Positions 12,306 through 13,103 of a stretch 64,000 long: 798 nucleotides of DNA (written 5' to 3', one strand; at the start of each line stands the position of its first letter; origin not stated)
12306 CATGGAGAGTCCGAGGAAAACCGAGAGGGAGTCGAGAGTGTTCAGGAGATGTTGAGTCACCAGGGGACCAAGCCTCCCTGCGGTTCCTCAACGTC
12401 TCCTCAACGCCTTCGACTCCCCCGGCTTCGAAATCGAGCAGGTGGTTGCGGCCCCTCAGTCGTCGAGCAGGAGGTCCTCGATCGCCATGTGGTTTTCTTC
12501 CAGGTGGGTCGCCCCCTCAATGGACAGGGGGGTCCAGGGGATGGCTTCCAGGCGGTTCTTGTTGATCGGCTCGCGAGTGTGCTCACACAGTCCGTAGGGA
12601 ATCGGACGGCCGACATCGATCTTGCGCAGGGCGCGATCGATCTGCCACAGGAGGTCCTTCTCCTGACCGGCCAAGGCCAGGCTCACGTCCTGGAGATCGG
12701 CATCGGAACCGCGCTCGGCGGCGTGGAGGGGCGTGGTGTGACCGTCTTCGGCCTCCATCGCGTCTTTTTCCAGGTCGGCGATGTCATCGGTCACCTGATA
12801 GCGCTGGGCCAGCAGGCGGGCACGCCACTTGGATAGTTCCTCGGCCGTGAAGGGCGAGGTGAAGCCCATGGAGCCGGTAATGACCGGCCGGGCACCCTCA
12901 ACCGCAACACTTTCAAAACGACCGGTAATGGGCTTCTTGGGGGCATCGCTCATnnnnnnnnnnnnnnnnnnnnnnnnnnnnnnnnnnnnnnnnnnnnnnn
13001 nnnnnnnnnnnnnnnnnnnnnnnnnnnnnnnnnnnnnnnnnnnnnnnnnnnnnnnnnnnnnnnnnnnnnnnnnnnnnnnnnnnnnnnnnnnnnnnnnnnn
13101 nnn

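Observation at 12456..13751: DksA/TraR-like regulator fused to a ~300-aa histone-H1-like AKP-repeat tail, encoded by tandem DNA repeats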

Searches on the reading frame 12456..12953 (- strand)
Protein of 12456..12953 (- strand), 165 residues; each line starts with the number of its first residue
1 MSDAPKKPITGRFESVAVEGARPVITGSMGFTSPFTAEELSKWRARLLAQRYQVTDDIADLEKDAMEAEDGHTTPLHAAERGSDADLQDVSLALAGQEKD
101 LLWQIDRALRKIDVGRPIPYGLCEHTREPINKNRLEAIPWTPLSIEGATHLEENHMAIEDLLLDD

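Call 5: search_protein_families(library=pfam, proteins=[window:12456-12953:-], max_evalue=1)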
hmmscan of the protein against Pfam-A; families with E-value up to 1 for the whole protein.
window:12456-12953:- (165 aa): 1 family
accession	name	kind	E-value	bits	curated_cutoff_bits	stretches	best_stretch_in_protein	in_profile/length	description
PF01258.23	zf-dskA_traR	-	1.5e-05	25.3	24.9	1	119-146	2-29/36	Prokaryotic dksA/traR C4-type zinc finger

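Call 6: search_protein_families(library=ncbifam, proteins=[window:12456-12953:-], max_evalue=1)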
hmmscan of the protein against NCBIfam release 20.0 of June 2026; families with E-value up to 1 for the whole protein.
window:12456-12953:- (165 aa): 5 families
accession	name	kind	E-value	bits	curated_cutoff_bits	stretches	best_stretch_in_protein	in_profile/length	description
TIGR02890.1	bacill_yteA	subfamily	9.9e-12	45.2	134.4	1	39-152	2-118/159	regulatory protein, yteA family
TIGR02420.1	dksA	equivalog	7.6e-10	39.2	115.5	1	37-148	3-108/110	RNA polymerase-binding protein DksA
NF033459.1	DksA_like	equivalog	1.1e-07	32.2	105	1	39-153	2-111/113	RNA polymerase-binding protein DksA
NF008045.0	PRK10778.1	equivalog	0.00087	19.5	289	1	38-152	35-143/151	RNA polymerase-binding protein DksA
NF010268.0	PRK13715.1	equivalog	0.12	12.4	108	1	104-154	19-68/73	conjugal transfer protein TraR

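Call 7: search_solved_structures(query=window:12456-12953:-, max_evalue=10, show_alignments=3)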
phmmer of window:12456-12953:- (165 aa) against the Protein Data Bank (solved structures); distinct sequences matched with E-value up to 10: 8.
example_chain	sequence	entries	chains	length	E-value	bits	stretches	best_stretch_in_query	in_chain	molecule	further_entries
6ptg_A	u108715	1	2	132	2.4e-11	47.1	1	33-152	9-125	DnaK Suppressor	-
4ijj_A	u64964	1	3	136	8.4e-05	25.9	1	60-153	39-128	Putative C4-type zinc finger protein, DksA/TraR family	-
2kq9_A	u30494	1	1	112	0.003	20.8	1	76-148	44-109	DnaK suppressor protein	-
1tjl_A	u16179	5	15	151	0.016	18.4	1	38-151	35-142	DnaK suppressor protein | RNA polymerase-binding transcription factor DksA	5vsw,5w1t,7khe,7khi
7y1c_A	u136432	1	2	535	1.3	12.3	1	27-94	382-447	phage connector protein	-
3q1o_A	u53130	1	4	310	2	11.6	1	33-81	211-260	Geranyltranstransferase (IspA)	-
9axt_By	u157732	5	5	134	2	11.6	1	99-147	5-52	Large ribosomal subunit protein eL28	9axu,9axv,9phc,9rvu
6n57_M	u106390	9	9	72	2.3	11.5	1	100-153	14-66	Protein TraR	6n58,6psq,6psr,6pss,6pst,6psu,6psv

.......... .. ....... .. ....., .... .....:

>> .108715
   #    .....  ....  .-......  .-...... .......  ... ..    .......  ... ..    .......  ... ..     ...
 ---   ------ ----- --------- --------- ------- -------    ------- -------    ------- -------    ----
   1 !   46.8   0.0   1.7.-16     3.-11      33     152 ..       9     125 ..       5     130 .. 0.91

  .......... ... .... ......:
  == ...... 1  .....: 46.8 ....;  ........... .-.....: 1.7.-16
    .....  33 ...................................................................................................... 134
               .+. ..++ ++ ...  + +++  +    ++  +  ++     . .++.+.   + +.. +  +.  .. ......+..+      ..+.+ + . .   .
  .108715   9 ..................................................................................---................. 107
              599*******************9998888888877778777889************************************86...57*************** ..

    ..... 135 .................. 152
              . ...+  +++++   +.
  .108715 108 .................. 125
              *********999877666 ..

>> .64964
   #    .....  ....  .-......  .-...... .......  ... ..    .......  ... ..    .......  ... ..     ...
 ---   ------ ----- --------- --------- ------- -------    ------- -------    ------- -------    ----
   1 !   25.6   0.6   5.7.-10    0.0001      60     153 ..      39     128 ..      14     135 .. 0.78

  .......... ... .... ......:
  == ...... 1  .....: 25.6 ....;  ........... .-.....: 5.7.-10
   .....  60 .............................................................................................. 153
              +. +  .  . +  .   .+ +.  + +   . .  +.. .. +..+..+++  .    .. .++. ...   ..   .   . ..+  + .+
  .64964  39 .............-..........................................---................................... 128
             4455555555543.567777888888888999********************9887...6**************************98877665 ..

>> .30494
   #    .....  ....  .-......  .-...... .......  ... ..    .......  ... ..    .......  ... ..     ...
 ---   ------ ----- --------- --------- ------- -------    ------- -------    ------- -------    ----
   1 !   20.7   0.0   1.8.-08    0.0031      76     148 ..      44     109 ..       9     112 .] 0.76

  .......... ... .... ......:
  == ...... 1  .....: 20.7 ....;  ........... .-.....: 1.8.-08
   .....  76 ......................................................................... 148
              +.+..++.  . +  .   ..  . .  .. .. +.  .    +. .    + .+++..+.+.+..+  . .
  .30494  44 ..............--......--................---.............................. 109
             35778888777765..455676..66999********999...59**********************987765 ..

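Call 9: find_homologous_proteins(query=window:12456-12953:-, max_evalue=0.00001)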
Query window:12456-12953:- (165 aa): 208 proteins with E <= 0.00001 among 359 candidates; the best 120 are listed.
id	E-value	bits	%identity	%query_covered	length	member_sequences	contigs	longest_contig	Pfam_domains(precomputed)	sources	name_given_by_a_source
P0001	3.9e-104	363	100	100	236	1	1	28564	PF01258.24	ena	-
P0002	7.7e-62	226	70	83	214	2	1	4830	-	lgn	-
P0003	9.1e-62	226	73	82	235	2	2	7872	-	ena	-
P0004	1.1e-61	226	70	82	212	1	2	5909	-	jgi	jgi:RNA polymerase-binding transcription factor DksA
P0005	2.2e-61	225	66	93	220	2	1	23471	-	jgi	jgi:RNA polymerase-binding transcription factor DksA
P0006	2.9e-61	224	64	95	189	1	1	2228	-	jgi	jgi:RNA polymerase-binding transcription factor DksA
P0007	4.3e-61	224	64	98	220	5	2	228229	-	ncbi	-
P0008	5.4e-61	223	65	91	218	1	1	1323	-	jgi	jgi:RNA polymerase-binding transcription factor DksA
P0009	6.3e-61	223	68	91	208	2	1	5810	-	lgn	-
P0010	7.6e-61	223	67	90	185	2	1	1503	-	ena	-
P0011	9.3e-61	222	70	83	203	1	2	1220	-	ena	-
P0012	1.3e-60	222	70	88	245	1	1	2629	-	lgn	-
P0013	1.3e-60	222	71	82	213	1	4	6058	-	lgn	-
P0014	1.9e-60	221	71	82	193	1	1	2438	-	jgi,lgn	jgi:RNA polymerase-binding transcription factor DksA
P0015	2.2e-60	221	73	82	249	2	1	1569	-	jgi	-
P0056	8.8e-57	210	68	82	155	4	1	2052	PF01258.24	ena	-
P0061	3.1e-56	208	69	84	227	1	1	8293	PF01258.24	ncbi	-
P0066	4.7e-56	207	68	82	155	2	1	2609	PF01258.24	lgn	-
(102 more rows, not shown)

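Call 13: find_encoding_contigs(protein=P0001, flank=6000, max_places=4)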
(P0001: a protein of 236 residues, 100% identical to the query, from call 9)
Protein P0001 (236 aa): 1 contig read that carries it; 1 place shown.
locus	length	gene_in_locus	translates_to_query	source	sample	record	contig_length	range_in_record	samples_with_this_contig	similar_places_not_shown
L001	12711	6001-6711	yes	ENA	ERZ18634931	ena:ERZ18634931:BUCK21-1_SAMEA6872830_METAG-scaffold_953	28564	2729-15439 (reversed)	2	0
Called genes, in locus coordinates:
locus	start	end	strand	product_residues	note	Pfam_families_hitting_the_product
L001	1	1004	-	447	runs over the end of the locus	-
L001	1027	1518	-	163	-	PF16697:Yop-YscD_cpl, PF00498:FHA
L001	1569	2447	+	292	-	PF02569:Pantoate_ligase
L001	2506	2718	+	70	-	-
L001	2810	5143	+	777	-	PF00580:UvrD-helicase, PF01443:Viral_helicase1 (faint), PF13245:AAA_19, PF13604:AAA_30 (faint), PF21196:PcrA_UvrD_tudor (faint), PF13361:UvrD_C, PF13538:UvrD_C_2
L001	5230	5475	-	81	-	-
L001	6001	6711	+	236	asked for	PF01258:zf-dskA_traR (faint)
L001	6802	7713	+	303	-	PF04055:Radical_SAM (weak)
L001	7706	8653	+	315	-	PF01300:Sua5_yciO_yrdC, PF03481:Sua5_C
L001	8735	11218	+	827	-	PF00521:DNA_topoisoIV, PF03989:DNA_gyraseA_C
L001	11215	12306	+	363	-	PF03462:PCRF, PF00472:RF-1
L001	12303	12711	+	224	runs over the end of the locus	PF01797:Y1_Tnp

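Call 17: find_related_loci(query=window:12456-12860:-, collection=genome_contigs, flank=4000)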
Query window:12456-12860:- (134 aa) in genome_contigs; peptide patterns used: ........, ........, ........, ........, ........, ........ (x = any residue, [..] = any of these).
180 stretches matched a pattern; 30 encode a relative of the query (tblastn E <= 1e-3); 30 distinct loci.
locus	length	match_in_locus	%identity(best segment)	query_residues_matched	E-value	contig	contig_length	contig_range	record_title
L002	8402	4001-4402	72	1-134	1e-68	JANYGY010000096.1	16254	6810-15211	MAG: Planctomycetales bacterium isolate GL140_1_metabinner_115_sub GL140_1_k141_105339, whole genome shotgun sequence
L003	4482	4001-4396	73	3-134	4e-68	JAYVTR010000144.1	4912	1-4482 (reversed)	MAG: Planctomycetota bacterium isolate GL74_UP_concoct_31_sub GL74_UP_concoct_31_sub_143, whole genome shotgun sequence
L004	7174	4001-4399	73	2-134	1e-66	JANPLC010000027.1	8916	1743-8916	MAG: Planctomycetota bacterium isolate VAR_61_metabat_110 VAR_61_k141_1085267, whole genome shotgun sequence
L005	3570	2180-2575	71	3-134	3e-66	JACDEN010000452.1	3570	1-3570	MAG: Planctomycetota bacterium isolate MGR_bin361 SD2903_NODE_9261_length_3570_cov_0.894569, whole genome shotgun sequen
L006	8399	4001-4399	73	2-134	4e-66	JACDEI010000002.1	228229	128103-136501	MAG: Planctomycetota bacterium isolate MGR_bin356 SD2902_NODE_7_length_228229_cov_5.268867, whole genome shotgun sequenc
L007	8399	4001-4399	71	2-134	2e-65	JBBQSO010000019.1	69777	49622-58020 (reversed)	MAG: Planctomycetota bacterium isolate Co_metawrap_1754 Cmw_1754_k141_3879800_length_69777_cov_11.0000, whole genome sho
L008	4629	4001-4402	70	1-134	1e-65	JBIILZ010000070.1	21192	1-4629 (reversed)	MAG: Planctomycetota bacterium isolate ME2002-05-24pf_3300042563_group1_bin246 Rohwer_bin1765_scaffold_1560_c1, whole ge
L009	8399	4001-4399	71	2-134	5e-65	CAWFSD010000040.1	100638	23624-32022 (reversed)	MAG: uncultured Planctomycetota bacterium isolate MFD04580.bin.2.58 genome assembly, contig: contig_60502, whole genome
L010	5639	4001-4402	69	1-134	3e-65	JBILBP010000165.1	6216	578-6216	MAG: Planctomycetota bacterium isolate ME2016-06-02_3300042429_group7_bin86 Rohwer_bin1766_scaffold_9080_c1, whole genom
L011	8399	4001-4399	72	2-134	4e-65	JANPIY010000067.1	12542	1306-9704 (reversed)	MAG: Planctomycetota bacterium isolate VAR_61_metabat_487_sub VAR_61_k141_776018, whole genome shotgun sequence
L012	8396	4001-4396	69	3-134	9e-65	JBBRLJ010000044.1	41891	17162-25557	MAG: Planctomycetota bacterium isolate La1_maxbin2.009 LA1C_X2.009_k141_1605900L_41891_cov_22.0000, whole genome shotgun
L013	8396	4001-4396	69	3-134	1e-64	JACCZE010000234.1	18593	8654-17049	MAG: Planctomycetota bacterium isolate MGR_bin222 SD2897-2912_k127_4840884, whole genome shotgun sequence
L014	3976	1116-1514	70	2-134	5e-64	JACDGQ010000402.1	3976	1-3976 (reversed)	MAG: Planctomycetota bacterium isolate MGR_bin416 SD2908_NODE_11667_length_3976_cov_1.121330, whole genome shotgun seque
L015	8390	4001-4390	70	2-131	4e-63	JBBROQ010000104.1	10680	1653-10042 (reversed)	MAG: Planctomycetota bacterium isolate La1_metabat2.321 LA1C_B2.321_k141_3401800L_10680_cov_12.0000, whole genome shotgu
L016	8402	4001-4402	69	1-134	7e-63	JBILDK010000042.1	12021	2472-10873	MAG: Planctomycetota bacterium isolate ME2016-07-08_3300034284_group7_bin70 Rohwer_bin1767_scaffold_3632_c1, whole genom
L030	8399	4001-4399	51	1-133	3e-43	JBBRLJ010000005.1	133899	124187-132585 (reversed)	MAG: Planctomycetota bacterium isolate La1_maxbin2.009 LA1C_X2.009_k141_1771102L_133899_cov_22.0009, whole genome shotgu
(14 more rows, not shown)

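Call 21: search_solved_structures(query=A1, max_evalue=1, show_alignments=4)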
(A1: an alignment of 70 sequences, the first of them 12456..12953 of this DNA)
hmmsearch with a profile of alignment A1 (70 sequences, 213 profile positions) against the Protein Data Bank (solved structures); distinct sequences matched with E-value up to 1: 6.
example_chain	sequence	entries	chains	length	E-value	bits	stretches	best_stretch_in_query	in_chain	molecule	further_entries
6ptg_A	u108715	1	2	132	3.8e-16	62.9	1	76-201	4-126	DnaK Suppressor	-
4ijj_A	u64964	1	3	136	0.0015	21.8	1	91-202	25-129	Putative C4-type zinc finger protein, DksA/TraR family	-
6n57_M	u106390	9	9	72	0.0055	19.9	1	146-202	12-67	Protein TraR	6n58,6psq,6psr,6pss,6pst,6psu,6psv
5w1s_M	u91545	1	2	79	0.0068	19.6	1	146-202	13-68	Protein TraR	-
1tjl_A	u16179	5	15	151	0.0072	19.5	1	83-200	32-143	DnaK suppressor protein | RNA polymerase-binding transcription factor DksA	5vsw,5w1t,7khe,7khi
2kq9_A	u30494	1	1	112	0.0084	19.3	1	126-197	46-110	DnaK suppressor protein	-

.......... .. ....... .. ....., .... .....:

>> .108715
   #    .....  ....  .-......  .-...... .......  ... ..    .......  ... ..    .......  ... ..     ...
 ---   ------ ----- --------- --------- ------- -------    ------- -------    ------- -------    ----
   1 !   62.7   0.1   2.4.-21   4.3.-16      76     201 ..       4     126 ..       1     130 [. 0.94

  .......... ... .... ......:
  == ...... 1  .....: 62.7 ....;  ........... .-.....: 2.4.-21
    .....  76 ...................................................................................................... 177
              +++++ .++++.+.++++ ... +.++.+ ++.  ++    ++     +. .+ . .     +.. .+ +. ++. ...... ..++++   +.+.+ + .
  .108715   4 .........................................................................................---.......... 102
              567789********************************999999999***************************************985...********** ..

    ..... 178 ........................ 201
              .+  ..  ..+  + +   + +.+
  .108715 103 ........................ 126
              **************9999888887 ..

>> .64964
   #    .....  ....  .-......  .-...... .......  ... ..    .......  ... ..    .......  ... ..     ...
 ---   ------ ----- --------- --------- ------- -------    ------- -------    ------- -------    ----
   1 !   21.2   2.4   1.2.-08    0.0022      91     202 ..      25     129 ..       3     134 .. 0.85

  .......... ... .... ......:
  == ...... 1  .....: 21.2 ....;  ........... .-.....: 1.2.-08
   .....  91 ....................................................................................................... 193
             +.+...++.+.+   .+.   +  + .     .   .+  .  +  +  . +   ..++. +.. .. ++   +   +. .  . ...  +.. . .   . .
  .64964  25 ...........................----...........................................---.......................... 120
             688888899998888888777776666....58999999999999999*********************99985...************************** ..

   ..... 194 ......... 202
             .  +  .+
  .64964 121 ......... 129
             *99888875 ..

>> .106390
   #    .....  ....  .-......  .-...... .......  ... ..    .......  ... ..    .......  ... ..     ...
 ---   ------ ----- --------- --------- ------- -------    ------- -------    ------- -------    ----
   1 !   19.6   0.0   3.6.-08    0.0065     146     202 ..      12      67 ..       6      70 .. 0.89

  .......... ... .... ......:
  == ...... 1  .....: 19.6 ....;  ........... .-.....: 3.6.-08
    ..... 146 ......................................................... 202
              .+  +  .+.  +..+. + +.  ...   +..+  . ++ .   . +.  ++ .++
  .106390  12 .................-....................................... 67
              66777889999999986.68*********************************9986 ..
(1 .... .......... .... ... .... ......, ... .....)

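Call 29: predict_structure(alignment_id=A1)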
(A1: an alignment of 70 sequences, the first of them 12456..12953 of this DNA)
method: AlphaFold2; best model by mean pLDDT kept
length: 165 residues; sequences in the alignment: 70
mean_pLDDT: 74.2   pTM: 0.62
mean pLDDT of the five models: 74.2, 73.5, 73.3, 66.7, 66.3
residues with pLDDT >= 90: 32; 70-90: 69; 50-70: 42; < 50: 22
segments of 3 or more residues with pLDDT < 50: 8-21, 25-27
pLDDT, mean of each block of 10 residues (from residue 1): 52 44 50 87 91 94 88 61 79 90 86 82 81 72 63 74 56
secondary structure, 60 per line:
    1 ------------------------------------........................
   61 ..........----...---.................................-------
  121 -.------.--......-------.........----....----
elements in order: H37-70 H81-113 H132-137 H145-153 H158-161

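Call 33: fold_search(model_id=the predicted structure, library=pdb)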
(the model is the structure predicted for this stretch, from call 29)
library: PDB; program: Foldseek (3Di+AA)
matches with E <= 10: 368; with E <= 0.001: 2
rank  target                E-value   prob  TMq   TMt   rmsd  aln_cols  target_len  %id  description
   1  4ijj_A                3.1e-04  1.00  0.55  0.68   3.1       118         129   31  Structure of transcription factor DksA2 from Pseudomonas aeruginosa (released 2013-02-27)
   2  1tjl_A                4.4e-04  1.00  0.64  0.72   2.7       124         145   22  Crystal structure of transcription factor DksA from E. coli (released 2004-09-07)
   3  4ijj_B                1.0e-03  1.00  0.54  0.67   3.2       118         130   31  Structure of transcription factor DksA2 from Pseudomonas aeruginosa (released 2013-02-27)
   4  6zff_A                3.0e-01  1.00  0.42  0.55   3.0        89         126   21  Pyrococcus furiosus Rad50 coiled coils in rod configuration (released 2020-07-08)
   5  6zff_B                5.6e-01  0.99  0.42  0.55   3.0        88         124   22  Pyrococcus furiosus Rad50 coiled coils in rod configuration (released 2020-07-08)
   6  9h3g_BP               5.6e-01  0.09  0.16  0.20  17.7       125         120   14  Structure of the Arabidopsis thaliana 80S ribosome in complex with P- and E-site tRNAs and mRNA (released 2026-02-04)
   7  5n5e_D                7.4e-01  0.92  0.34  0.56  11.3        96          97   19  Crystal structure of encapsulated ferritin domain from Pyrococcus furiosus PFC_05175 (released 2018-01-24)
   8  5j0l_B                8.7e-01  0.18  0.23  0.30  10.4       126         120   18  De novo design of protein homo-oligomers with modular hydrogen bond network-mediated specificity (released 2016-07-06)
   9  5eiu_A                1.0e+00  0.97  0.42  0.51   3.7        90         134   11  Mini TRIM5 B-box 2 dimer C2 crystal form (released 2016-06-15)
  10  6inr_A                1.1e+00  0.98  0.41  0.85   2.4        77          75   12  The crystal structure of phytoplasmal effector causing phyllody symptoms 1 (PHYL1) (released 2019-07-31)
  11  5eiu_D                1.1e+00  0.98  0.41  0.51   2.1        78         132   12  Mini TRIM5 B-box 2 dimer C2 crystal form (released 2016-06-15)
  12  5n5e_A                1.1e+00  0.85  0.34  0.56  11.3        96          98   19  Crystal structure of encapsulated ferritin domain from Pyrococcus furiosus PFC_05175 (released 2018-01-24)
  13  4afl_F                1.2e+00  0.97  0.42  0.73   2.0        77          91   12  The crystal structure of the ING4 dimerization domain reveals the functional organization of the ING family of chromat (released 2012-02-22)
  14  3frt_A                1.2e+00  0.69  0.45  0.52   8.2       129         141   15  The structure of human CHMP3 (residues 8 - 222). (released 2009-06-30)
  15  9jsd                  1.3e+00  0.69  0.41  0.51  15.2       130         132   14  Cryo-EM structure of Snf7 linker extension (released 2025-10-08)
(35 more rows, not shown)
